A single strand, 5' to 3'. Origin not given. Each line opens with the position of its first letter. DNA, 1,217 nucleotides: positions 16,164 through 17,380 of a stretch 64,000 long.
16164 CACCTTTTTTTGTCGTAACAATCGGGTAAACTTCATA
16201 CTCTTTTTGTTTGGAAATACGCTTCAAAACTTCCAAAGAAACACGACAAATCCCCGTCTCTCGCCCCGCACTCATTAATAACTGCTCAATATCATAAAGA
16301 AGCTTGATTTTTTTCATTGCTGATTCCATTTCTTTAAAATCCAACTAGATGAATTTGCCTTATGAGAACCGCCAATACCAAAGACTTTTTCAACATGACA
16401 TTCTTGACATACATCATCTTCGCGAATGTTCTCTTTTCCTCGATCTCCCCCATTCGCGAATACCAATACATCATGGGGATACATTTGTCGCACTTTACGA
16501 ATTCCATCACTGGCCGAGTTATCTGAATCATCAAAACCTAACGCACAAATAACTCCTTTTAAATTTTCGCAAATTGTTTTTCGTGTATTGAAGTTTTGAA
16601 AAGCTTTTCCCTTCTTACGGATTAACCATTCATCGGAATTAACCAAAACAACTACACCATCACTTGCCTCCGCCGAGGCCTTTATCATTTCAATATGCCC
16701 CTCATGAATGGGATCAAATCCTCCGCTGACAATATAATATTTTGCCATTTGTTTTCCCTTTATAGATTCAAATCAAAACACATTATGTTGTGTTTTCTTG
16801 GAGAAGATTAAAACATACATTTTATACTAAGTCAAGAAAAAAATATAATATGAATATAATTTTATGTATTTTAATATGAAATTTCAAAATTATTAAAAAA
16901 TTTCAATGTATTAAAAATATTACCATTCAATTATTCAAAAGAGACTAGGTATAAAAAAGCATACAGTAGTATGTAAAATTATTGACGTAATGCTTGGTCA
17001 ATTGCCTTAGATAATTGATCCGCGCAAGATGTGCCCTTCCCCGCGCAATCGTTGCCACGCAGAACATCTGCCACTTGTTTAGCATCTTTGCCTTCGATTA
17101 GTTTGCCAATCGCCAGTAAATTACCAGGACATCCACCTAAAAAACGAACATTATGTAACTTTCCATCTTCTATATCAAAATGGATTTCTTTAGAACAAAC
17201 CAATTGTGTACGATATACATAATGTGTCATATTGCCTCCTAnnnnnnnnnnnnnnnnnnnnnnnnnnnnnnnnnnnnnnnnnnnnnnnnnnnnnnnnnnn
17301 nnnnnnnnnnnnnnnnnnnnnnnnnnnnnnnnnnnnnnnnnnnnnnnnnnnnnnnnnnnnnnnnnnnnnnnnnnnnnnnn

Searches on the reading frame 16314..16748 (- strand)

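Call 3: search_protein_families(library=pfam, proteins=[window:16314-16748:-], max_evalue=0.01)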
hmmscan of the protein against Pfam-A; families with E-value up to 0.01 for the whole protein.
window:16314-16748:- (144 aa): 1 family
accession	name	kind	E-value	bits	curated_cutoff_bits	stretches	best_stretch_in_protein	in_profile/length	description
PF01467.32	CTP_transf_like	-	6.5e-08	33.3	21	1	7-93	2-82/133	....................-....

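Call 5: search_protein_families(library=ncbifam, proteins=[window:16314-16748:-], max_evalue=0.01)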
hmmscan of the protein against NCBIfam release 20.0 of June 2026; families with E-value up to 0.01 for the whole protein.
window:16314-16748:- (144 aa): 17 families
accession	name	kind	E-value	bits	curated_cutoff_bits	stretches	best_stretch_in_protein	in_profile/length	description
TIGR01518.1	g3p_cytidyltrns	equivalog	8.1e-12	45.4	165.4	1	6-105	2-95/125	glycerol-3-phosphate cytidylyltransferase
TIGR02199.1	rfaE_dom_II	equivalog_domain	4.6e-11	42.7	181.5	1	6-119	15-122/144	D-glycero-beta-D-manno-heptose 1-phosphate adenylyltransferase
TIGR00125.1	cyt_tran_rel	domain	2.4e-09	37.3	27.7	1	7-65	4-58/65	adenylyltransferase/cytidyltransferase family protein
NF001985.0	PRK00777.1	subfamily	4.8e-09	36.5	104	1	5-58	7-60/157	pantetheine-phosphate adenylyltransferase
TIGR01510.1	coaD_prev_kdtB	equivalog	5.4e-07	29.7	103.3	1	6-51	3-44/155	pantetheine-phosphate adenylyltransferase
NF005518.0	PRK07143.1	equivalog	7.9e-07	28.8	232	1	4-63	17-79/281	hypothetical protein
NF008454.0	PRK11316.1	equivalog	8.4e-07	27.9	521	1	7-112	345-444/475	bifunctional D-glycero-beta-D-manno-heptose-7-phosphate kinase/D-glycero-beta-D-manno-heptose 1-phosphate adenylyltransferase HldE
NF045965.1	RibF_rel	equivalog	2e-05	24.1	200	1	6-64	16-82/279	FAD synthase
NF000840.1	PRK00071.1-3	equivalog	6.6e-05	22.5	150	1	2-103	6-113/201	nicotinate-nucleotide adenylyltransferase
TIGR00482.1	TIGR00482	equivalog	7.3e-05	22.9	112.45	1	7-103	2-104/194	nicotinate (nicotinamide) nucleotide adenylyltransferase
NF002250.0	PRK01170.1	subfamily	8.9e-05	22.1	489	1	6-62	4-59/322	bifunctional pantetheine-phosphate adenylyltransferase/NTP phosphatase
NF002243.0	PRK01153.1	subfamily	0.00012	21.8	127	1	7-38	5-36/175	nicotinamide-nucleotide adenylyltransferase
NF005519.0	PRK07152.1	equivalog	0.00013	21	315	1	3-28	2-27/361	nicotinate-nucleotide adenylyltransferase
TIGR01526.1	nadR_NMN_Atrans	equivalog_domain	0.00015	21.1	341.15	1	6-38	5-37/325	nicotinamide-nucleotide adenylyltransferase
NF005988.0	PRK08099.1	equivalog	0.00058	19.1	201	1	3-40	65-102/411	multifunctional transcriptional regulator/nicotinamide-nucleotide adenylyltransferase/ribosylnicotinamide kinase NadR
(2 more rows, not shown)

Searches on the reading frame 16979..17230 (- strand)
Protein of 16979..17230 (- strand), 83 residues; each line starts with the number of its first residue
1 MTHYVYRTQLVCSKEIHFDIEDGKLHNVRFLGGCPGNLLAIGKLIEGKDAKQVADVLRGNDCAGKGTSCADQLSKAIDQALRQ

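Call 3: search_protein_families(library=pfam, proteins=[window:16979-17230:-], max_evalue=0.01)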
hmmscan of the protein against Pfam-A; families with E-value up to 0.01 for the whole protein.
window:16979-17230:- (83 aa): 1 family
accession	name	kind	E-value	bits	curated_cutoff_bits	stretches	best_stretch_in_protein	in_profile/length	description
PF12637.14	TSCPD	-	4.3e-23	81.9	22.8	1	5-81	2-88/88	TSCPD domain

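Call 4: search_protein_families(library=padloc, proteins=[window:16979-17230:-], max_evalue=0.01)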
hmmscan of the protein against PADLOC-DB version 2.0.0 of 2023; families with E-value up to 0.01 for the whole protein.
window:16979-17230:- (83 aa): 0 families

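Call 5: search_protein_families(library=ncbifam, proteins=[window:16979-17230:-], max_evalue=0.01)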
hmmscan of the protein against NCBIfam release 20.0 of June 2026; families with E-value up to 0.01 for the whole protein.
window:16979-17230:- (83 aa): 1 family
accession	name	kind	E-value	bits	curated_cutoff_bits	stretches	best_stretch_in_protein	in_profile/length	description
TIGR03905.1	TIGR03905_4_Cys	hypoth_equivalog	6.4e-29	100.2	67.7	1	4-80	1-77/78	TIGR03905 family TSCPD domain-containing protein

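Call 52: search_solved_structures(query=window:16982-17230:-, max_evalue=1, show_alignments=2)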
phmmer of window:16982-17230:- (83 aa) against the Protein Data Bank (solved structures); distinct sequences matched with E-value up to 1: 0.

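Call 53: find_related_loci(query=A4, collection=metagenome_contigs, flank=8000)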
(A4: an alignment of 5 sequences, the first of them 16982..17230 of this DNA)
Query A4 (83 aa) in metagenome_contigs; peptide patterns used: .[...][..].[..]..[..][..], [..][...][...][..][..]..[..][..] (x = any residue, [..] = any of these).
600 stretches matched a pattern (row limit reached: there are more); 254 encode a relative of the query (tblastn E <= 1e-3); the best 80 are kept; 80 distinct loci.
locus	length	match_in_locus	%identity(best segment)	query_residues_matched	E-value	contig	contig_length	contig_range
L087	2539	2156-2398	94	1-81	2e-49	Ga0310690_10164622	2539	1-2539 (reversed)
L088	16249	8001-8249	69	1-83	7e-37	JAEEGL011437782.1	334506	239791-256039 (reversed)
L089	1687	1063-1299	67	1-79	2e-35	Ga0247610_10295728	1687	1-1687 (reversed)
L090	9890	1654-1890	72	1-79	2e-34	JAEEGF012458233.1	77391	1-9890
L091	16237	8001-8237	72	1-79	2e-34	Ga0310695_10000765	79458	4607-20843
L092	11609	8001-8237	72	1-79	2e-34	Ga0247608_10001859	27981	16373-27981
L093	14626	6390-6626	68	1-79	5e-34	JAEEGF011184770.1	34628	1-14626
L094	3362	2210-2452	67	1-81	5e-34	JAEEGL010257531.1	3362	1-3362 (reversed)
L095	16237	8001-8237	68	1-79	5e-34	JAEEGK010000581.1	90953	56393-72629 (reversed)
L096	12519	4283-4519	68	1-79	1e-33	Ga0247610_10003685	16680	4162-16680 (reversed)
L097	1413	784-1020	67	1-79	3e-34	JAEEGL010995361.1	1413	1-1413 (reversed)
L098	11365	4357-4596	68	3-82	1e-33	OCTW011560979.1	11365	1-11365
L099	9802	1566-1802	68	1-79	4e-33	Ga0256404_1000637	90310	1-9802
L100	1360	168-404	68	3-81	2e-33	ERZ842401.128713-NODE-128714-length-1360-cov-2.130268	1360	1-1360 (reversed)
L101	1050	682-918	67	1-79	5e-34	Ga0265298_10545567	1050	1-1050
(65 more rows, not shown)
